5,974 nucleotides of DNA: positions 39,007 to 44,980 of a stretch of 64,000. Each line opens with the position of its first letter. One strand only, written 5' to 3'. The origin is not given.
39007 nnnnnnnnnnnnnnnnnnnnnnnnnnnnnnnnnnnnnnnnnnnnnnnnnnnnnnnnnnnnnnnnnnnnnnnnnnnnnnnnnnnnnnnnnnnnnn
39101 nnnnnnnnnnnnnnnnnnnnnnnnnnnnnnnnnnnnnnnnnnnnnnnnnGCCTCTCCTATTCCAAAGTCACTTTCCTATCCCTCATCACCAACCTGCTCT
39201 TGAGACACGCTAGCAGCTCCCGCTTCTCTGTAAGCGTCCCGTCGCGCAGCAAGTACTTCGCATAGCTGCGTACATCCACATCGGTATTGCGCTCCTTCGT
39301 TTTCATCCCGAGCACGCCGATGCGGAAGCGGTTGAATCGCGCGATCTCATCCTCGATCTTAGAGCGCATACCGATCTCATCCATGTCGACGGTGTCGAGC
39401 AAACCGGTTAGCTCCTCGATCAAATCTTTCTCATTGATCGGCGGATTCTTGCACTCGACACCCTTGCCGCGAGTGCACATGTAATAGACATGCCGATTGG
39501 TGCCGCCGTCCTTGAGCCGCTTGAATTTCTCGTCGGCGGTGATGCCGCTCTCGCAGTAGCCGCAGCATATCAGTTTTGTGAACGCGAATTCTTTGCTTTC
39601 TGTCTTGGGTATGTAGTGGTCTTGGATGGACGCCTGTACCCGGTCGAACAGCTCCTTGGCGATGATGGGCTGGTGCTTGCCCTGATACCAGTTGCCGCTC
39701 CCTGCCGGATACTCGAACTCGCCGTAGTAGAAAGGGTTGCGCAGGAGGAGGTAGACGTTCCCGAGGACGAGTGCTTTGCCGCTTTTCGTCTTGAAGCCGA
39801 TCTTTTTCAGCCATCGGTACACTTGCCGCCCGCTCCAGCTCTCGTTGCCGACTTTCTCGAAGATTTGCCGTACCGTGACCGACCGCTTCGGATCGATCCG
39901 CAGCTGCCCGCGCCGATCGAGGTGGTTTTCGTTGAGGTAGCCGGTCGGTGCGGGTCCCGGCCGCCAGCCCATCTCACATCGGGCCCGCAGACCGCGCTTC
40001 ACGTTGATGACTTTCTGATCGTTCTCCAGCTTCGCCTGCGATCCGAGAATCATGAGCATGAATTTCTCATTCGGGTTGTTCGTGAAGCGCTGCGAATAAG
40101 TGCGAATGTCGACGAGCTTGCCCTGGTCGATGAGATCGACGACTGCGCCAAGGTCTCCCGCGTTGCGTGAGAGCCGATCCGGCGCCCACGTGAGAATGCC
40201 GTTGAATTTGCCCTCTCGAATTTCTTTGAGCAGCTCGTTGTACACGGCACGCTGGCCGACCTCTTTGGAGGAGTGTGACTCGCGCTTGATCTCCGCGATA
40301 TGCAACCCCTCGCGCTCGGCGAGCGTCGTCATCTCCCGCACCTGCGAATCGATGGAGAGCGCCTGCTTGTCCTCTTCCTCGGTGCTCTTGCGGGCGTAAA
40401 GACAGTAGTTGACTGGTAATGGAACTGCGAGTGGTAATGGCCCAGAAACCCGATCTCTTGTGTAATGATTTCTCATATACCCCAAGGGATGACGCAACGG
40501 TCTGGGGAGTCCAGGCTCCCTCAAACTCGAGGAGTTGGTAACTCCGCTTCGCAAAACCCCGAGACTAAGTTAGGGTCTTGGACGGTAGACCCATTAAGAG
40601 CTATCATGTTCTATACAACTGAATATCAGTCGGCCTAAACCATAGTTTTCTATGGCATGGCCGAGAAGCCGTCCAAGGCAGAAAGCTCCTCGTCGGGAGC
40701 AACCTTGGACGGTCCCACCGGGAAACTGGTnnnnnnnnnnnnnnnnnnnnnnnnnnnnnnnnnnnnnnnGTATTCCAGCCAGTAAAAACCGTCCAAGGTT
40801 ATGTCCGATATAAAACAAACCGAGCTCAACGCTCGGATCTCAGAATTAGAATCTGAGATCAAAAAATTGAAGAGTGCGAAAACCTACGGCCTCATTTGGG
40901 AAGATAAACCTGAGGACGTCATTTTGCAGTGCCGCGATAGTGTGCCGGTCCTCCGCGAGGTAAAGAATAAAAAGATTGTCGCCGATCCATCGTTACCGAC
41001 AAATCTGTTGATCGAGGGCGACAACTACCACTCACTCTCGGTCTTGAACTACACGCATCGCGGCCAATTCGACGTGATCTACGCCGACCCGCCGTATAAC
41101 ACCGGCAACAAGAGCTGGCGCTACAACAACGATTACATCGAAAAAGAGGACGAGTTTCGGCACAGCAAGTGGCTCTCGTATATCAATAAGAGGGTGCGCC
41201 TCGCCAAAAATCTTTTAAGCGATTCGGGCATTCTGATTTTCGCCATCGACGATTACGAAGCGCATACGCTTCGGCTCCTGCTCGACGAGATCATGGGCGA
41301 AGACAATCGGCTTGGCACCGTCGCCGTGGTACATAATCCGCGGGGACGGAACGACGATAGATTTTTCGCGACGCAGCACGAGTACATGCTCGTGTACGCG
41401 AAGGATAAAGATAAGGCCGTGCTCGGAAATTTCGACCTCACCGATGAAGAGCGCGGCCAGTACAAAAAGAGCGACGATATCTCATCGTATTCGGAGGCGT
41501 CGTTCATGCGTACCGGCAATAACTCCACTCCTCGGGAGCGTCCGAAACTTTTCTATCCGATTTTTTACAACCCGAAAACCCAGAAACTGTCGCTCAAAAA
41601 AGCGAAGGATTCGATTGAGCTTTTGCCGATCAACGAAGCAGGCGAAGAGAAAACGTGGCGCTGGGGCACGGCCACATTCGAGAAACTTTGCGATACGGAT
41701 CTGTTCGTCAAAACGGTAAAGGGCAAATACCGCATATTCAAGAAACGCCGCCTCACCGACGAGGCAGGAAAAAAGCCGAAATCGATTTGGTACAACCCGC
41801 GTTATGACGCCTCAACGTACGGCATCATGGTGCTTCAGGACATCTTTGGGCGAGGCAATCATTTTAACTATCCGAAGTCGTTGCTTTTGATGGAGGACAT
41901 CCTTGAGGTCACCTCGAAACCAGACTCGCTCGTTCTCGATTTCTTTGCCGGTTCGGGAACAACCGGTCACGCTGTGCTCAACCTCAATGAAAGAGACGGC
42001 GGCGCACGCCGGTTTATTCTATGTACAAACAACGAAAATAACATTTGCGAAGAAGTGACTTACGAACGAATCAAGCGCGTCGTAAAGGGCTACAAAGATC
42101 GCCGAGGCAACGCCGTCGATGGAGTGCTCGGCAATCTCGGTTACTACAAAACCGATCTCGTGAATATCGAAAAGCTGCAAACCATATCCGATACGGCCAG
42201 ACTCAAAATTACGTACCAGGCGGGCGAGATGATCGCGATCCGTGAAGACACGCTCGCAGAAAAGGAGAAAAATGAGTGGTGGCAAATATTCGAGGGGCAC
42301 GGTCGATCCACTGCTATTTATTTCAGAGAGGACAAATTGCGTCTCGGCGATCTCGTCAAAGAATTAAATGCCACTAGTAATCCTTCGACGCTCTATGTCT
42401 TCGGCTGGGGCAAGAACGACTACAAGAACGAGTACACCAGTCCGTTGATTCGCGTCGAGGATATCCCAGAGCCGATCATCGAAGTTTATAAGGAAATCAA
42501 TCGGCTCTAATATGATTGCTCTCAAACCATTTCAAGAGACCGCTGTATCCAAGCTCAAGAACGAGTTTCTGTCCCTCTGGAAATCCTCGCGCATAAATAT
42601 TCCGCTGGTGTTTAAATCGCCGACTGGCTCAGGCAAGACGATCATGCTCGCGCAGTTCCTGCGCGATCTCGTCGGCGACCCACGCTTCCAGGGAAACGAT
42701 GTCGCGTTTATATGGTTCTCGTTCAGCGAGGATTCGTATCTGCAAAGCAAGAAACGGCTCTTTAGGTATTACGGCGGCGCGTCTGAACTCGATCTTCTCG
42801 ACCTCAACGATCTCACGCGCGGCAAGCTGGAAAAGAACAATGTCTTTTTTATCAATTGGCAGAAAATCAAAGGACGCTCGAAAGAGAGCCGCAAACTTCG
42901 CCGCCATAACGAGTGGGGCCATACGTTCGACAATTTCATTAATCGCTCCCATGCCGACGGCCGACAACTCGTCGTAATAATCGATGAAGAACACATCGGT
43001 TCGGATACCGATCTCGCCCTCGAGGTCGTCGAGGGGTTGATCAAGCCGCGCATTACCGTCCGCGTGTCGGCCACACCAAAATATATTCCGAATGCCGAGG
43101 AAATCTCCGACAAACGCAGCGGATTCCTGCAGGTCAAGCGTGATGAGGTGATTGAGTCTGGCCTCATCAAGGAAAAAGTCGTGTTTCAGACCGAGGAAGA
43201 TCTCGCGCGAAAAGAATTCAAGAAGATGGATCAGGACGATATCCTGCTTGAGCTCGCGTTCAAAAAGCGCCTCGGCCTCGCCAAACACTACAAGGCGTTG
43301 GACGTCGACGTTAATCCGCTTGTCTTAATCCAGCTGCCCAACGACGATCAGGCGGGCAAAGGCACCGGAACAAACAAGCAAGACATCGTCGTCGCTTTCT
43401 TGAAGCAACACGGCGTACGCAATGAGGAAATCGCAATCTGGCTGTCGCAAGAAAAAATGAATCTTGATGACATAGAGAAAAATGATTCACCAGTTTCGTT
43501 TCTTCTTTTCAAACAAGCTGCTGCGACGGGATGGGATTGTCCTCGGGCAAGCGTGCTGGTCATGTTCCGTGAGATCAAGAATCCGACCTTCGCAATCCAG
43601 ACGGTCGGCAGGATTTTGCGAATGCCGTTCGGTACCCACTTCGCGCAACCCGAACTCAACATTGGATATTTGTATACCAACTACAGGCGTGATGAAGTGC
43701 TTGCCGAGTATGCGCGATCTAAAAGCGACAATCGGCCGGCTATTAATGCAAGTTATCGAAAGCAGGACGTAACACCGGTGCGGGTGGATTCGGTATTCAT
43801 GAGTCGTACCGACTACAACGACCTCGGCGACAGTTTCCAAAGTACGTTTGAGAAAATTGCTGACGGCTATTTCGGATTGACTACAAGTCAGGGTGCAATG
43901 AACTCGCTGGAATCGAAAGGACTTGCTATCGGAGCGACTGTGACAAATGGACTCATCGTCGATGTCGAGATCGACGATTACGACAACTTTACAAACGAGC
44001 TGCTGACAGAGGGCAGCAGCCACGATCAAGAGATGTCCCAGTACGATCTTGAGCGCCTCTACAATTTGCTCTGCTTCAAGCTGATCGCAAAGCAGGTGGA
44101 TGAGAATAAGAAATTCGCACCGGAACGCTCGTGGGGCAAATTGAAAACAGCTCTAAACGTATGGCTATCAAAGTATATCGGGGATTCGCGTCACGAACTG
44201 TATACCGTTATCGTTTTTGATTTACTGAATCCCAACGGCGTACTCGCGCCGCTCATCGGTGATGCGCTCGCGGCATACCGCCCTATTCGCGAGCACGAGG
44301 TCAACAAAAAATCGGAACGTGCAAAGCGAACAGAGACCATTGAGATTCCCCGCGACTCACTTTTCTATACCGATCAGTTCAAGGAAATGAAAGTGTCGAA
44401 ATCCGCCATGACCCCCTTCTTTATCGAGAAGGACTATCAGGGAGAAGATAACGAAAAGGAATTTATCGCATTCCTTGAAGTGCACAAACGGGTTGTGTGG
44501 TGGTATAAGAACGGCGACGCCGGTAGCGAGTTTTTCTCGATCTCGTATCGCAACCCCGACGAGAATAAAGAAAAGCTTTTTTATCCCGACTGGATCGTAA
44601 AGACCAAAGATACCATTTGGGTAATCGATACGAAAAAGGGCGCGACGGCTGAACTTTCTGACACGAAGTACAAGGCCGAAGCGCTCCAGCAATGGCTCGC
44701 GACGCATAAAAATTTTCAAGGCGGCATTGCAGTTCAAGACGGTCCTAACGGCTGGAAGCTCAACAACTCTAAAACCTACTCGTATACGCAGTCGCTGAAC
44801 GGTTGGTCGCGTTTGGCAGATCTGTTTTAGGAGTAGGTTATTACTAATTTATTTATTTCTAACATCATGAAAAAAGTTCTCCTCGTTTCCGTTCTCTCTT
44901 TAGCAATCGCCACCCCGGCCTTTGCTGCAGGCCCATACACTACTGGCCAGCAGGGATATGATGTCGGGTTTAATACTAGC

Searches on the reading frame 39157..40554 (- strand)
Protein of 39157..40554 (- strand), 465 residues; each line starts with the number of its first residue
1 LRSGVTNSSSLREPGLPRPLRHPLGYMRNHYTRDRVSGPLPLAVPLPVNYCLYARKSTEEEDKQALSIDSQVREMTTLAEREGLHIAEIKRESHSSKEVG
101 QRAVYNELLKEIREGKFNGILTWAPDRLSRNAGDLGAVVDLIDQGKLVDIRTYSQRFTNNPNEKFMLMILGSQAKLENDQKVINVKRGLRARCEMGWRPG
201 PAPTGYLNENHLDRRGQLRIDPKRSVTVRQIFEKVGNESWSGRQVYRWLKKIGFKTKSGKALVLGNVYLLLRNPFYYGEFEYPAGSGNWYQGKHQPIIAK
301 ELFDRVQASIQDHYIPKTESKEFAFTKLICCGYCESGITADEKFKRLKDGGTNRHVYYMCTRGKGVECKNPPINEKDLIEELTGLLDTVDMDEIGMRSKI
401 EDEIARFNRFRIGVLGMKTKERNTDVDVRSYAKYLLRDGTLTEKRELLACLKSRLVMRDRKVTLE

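Call 43: search_protein_families(library=phrogs, proteins=[window:39157-40554:-], max_evalue=0.001)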
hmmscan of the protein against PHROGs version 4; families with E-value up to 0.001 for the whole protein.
window:39157-40554:- (465 aa): 2 families
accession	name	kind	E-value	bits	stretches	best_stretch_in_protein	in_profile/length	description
phrog_95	-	integration and excision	1.3e-63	216.6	1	49-404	89-463/651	integrase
phrog_125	-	DNA, RNA and nucleotide metabolism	8.2e-23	82.2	1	50-308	22-246/254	DNA invertase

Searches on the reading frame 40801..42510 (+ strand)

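Call 43: search_protein_families(library=phrogs, proteins=[window:40801-42510:+], max_evalue=0.001)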
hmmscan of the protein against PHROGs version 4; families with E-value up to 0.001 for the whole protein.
window:40801-42510:+ (569 aa): 6 families
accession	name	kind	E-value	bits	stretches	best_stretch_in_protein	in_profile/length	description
phrog_67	-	other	6.2e-37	129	1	65-479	121-403/743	DNA methyltransferase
phrog_26713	-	other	1.4e-09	38.7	1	67-112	5-50/74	methyltransferase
phrog_3008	-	other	9.7e-07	29.3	1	359-398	154-193/244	DNA methyltransferase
phrog_498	-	other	2.3e-05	24.1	1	359-391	363-395/633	DNA methyltransferase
phrog_6952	-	other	0.00021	22.2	1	359-398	118-157/181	DNA methyltransferase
phrog_23148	-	unknown function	0.00073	20.6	0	350-396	80-126/165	-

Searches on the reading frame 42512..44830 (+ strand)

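Call 6: search_protein_families(library=pfam, proteins=[window:42512-44830:+], max_evalue=0.01)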
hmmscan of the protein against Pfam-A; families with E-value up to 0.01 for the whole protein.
window:42512-44830:+ (772 aa): 4 families
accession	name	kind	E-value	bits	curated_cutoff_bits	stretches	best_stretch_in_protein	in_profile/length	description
PF04851.21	ResIII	-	1.9e-11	44.6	22.5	1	2-190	2-163/164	Type III restriction enzyme, res subunit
PF00271.37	Helicase_C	-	0.00029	21.5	23.5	1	318-371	58-109/110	Helicase conserved C-terminal domain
PF13191.12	AAA_16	-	0.0024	18.8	32.6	1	37-169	32-150/167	AAA ATPase domain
PF09820.16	AAA-ATPase_like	-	0.0061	16.8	26.1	0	430-517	90-174/201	Predicted AAA-ATPase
